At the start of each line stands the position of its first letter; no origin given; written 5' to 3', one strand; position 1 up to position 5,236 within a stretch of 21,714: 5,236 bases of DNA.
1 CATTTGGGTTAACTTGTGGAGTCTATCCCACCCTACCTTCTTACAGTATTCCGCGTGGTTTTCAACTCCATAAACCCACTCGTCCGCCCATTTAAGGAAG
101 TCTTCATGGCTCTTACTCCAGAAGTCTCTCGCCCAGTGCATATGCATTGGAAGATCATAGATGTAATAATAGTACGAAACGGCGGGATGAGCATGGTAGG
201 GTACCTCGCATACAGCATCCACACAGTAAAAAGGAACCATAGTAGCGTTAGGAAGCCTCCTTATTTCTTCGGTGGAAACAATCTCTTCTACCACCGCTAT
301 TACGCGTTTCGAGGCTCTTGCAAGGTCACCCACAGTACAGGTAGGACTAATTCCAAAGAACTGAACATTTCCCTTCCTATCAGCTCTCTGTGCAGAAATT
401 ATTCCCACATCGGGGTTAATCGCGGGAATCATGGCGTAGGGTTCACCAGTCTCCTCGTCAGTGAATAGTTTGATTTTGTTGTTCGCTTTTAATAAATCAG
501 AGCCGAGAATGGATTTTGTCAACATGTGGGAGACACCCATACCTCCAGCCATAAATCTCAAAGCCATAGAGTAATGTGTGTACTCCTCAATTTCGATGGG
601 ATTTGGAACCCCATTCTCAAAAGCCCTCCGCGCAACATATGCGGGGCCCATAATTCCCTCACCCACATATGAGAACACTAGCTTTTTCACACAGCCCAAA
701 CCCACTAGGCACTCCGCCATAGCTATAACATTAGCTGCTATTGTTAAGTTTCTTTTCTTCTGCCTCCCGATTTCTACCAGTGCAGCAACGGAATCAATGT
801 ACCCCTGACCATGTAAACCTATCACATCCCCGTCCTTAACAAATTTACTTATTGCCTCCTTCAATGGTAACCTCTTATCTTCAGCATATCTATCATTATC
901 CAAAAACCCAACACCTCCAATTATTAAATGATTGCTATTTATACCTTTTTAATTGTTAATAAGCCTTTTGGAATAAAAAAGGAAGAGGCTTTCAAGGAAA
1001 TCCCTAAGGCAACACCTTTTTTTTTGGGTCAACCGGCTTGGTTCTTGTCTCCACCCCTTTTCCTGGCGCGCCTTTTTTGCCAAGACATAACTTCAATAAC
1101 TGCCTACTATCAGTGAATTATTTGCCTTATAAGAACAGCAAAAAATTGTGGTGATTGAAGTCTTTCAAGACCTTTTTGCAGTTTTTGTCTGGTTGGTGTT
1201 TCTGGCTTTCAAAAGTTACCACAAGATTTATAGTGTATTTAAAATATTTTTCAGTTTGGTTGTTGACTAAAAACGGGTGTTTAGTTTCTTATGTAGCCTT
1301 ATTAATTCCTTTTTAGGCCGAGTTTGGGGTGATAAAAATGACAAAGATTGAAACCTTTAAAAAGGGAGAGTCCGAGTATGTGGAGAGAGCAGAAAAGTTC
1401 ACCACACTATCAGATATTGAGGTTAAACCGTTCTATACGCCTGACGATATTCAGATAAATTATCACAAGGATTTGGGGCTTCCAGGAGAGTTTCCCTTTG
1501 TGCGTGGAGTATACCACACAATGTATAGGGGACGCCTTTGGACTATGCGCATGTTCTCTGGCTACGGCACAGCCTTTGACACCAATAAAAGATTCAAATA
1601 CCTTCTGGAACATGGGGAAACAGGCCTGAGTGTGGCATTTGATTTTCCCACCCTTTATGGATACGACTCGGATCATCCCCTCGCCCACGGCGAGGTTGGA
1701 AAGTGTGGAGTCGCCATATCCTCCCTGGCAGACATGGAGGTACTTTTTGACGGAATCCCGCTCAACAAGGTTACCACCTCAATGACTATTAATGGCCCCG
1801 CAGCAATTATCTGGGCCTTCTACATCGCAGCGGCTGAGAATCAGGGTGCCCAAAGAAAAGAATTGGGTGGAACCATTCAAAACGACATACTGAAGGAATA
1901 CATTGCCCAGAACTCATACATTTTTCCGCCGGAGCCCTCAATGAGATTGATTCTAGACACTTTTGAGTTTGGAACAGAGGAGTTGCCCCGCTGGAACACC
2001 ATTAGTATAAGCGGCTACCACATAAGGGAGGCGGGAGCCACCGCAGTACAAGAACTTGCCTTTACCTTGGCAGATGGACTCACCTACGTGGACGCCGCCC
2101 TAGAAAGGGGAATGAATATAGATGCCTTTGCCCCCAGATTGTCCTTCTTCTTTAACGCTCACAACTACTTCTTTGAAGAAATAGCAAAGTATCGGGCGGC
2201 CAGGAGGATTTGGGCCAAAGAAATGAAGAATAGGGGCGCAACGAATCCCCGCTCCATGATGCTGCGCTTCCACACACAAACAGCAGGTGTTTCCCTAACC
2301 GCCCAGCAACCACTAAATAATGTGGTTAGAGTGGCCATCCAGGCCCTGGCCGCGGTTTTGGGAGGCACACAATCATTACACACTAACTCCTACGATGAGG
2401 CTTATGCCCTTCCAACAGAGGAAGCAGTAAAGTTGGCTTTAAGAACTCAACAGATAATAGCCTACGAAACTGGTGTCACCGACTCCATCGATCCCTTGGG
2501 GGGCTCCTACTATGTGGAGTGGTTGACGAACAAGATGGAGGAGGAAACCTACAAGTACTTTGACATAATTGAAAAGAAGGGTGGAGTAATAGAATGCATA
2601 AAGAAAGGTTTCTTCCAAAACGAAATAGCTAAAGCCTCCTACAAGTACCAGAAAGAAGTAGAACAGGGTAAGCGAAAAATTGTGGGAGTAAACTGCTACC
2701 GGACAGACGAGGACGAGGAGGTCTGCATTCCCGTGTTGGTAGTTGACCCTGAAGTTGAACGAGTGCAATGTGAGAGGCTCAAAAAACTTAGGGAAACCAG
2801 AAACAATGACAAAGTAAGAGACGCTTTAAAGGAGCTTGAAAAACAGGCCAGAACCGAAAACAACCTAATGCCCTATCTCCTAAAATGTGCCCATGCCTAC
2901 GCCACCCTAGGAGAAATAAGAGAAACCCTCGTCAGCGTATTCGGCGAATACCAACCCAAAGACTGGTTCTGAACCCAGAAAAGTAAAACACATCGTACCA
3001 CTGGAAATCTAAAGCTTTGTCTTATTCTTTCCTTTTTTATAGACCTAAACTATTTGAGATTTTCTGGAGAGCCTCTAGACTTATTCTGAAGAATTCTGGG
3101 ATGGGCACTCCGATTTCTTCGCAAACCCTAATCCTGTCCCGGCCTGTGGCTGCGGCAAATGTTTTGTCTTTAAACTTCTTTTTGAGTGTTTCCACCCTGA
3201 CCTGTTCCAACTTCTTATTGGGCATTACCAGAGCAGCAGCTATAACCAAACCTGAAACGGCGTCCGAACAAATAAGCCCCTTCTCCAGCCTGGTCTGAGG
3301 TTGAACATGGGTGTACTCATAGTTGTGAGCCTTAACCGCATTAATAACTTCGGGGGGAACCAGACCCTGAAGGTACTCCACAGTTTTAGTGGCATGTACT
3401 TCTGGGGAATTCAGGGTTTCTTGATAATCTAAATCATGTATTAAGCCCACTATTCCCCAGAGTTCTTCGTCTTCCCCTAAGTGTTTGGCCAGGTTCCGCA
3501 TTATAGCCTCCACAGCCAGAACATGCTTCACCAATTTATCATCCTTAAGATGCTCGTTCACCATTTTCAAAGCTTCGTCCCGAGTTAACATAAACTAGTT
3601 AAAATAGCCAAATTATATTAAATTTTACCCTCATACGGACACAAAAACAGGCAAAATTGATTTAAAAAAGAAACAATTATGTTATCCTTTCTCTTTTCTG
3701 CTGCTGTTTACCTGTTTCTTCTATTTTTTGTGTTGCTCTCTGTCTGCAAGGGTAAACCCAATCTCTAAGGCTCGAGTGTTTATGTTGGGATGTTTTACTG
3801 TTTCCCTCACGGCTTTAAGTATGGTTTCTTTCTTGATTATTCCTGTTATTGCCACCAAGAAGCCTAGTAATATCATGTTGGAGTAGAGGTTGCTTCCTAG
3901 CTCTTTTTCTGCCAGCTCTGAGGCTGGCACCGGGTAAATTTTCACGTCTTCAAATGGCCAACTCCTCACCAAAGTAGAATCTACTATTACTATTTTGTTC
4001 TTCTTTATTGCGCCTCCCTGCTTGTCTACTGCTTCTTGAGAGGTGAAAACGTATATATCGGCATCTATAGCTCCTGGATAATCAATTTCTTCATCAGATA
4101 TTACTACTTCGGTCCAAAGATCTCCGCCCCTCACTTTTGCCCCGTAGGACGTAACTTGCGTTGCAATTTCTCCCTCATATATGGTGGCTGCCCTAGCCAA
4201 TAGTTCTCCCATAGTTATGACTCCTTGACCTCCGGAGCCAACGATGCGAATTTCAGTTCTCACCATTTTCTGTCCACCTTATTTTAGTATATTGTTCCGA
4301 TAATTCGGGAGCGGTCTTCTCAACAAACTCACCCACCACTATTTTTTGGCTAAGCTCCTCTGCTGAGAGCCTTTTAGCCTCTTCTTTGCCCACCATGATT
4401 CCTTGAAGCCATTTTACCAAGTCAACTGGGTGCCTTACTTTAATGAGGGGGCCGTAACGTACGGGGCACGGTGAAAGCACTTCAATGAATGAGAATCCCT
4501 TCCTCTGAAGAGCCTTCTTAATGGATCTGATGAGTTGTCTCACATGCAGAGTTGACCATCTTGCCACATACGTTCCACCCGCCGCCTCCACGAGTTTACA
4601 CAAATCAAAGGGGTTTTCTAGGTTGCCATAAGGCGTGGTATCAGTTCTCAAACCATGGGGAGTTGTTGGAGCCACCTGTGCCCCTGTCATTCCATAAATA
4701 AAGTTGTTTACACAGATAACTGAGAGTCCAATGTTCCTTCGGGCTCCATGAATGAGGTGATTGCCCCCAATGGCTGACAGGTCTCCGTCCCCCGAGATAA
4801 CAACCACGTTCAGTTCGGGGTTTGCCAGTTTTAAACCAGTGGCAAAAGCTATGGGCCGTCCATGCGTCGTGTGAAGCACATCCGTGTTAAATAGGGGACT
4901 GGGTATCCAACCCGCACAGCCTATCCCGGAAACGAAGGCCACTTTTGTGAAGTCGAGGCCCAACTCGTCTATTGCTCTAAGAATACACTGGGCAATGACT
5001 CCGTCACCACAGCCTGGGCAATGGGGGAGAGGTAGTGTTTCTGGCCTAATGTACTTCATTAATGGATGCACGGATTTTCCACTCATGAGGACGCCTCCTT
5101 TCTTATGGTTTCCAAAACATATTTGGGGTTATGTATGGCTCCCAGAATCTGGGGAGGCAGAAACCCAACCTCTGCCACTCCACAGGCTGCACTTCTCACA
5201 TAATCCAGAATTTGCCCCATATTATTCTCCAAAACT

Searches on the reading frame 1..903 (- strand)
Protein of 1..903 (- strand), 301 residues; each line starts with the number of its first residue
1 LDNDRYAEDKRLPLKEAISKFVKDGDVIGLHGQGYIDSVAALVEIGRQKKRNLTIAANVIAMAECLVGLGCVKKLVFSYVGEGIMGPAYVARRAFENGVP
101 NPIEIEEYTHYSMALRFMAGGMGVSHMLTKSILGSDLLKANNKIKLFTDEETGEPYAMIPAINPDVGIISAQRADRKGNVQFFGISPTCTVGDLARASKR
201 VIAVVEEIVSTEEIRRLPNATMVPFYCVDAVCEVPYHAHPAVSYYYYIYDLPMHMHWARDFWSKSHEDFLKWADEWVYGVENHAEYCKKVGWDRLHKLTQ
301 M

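Call 67: search_protein_families(library=pfam, proteins=[window:1-903:-], max_evalue=0.001)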
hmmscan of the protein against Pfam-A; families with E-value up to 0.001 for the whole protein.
window:1-903:- (301 aa): 1 family
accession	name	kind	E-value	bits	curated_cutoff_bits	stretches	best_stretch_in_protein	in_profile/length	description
PF01144.29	CoA_trans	-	2.2e-27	96.3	23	1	14-233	4-216/217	Coenzyme A transferase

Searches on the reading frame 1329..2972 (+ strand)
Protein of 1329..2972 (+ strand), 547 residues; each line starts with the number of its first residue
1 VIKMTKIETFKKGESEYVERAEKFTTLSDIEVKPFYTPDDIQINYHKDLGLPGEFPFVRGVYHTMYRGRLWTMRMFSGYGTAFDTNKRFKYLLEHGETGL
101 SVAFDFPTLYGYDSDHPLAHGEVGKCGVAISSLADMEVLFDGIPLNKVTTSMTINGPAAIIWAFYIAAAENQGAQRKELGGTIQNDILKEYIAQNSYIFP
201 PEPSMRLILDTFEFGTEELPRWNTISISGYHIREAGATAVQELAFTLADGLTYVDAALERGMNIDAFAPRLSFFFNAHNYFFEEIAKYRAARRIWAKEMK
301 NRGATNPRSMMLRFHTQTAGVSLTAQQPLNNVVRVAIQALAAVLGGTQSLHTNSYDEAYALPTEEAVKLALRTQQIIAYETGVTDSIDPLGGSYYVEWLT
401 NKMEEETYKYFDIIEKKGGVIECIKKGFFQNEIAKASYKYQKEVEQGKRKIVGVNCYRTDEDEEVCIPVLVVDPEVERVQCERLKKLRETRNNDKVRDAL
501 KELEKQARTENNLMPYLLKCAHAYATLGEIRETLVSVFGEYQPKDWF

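Call 67: search_protein_families(library=pfam, proteins=[window:1329-2972:+], max_evalue=0.001)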
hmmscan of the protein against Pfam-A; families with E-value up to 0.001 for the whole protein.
window:1329-2972:+ (547 aa): 1 family
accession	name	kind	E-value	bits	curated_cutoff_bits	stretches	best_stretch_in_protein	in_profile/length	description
PF01642.28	MM_CoA_mutase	-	2.7e-229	762.4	22.1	1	26-539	2-512/512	Methylmalonyl-CoA mutase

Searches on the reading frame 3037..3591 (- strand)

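Call 67: search_protein_families(library=pfam, proteins=[window:3037-3591:-], max_evalue=0.001)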
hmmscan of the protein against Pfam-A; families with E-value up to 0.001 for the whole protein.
window:3037-3591:- (184 aa): 1 family
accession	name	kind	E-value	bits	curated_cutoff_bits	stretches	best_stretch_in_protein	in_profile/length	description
PF01966.28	HD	-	4.8e-08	33.7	22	1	22-102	3-103/116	HD domain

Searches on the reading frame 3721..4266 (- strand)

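Call 67: search_protein_families(library=pfam, proteins=[window:3721-4266:-], max_evalue=0.001)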
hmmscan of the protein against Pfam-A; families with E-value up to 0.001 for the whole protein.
window:3721-4266:- (181 aa): 1 family
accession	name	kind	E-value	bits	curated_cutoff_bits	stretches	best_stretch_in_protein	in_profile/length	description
PF01558.24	POR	-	2e-33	116.5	27.4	1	12-171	1-172/173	Pyruvate ferredoxin/flavodoxin oxidoreductase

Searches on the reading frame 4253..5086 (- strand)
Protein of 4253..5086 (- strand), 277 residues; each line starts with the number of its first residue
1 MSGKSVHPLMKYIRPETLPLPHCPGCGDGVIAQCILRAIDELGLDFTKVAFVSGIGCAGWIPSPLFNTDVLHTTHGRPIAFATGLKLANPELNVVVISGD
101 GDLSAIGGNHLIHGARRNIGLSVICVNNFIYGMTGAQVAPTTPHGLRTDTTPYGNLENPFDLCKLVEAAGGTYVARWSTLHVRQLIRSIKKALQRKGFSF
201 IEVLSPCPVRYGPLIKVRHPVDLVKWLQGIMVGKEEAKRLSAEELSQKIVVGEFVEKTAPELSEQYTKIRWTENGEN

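Call 8: search_protein_families(library=pfam, proteins=[window:4253-5086:-], max_evalue=0.001)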
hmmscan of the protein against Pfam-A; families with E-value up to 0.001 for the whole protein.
window:4253-5086:- (277 aa): 1 family
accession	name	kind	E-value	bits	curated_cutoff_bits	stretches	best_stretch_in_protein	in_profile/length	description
PF02775.26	TPP_enzyme_C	-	6e-33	114.2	21.9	1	67-203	22-151/151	Thiamine pyrophosphate enzyme, C-terminal TPP binding domain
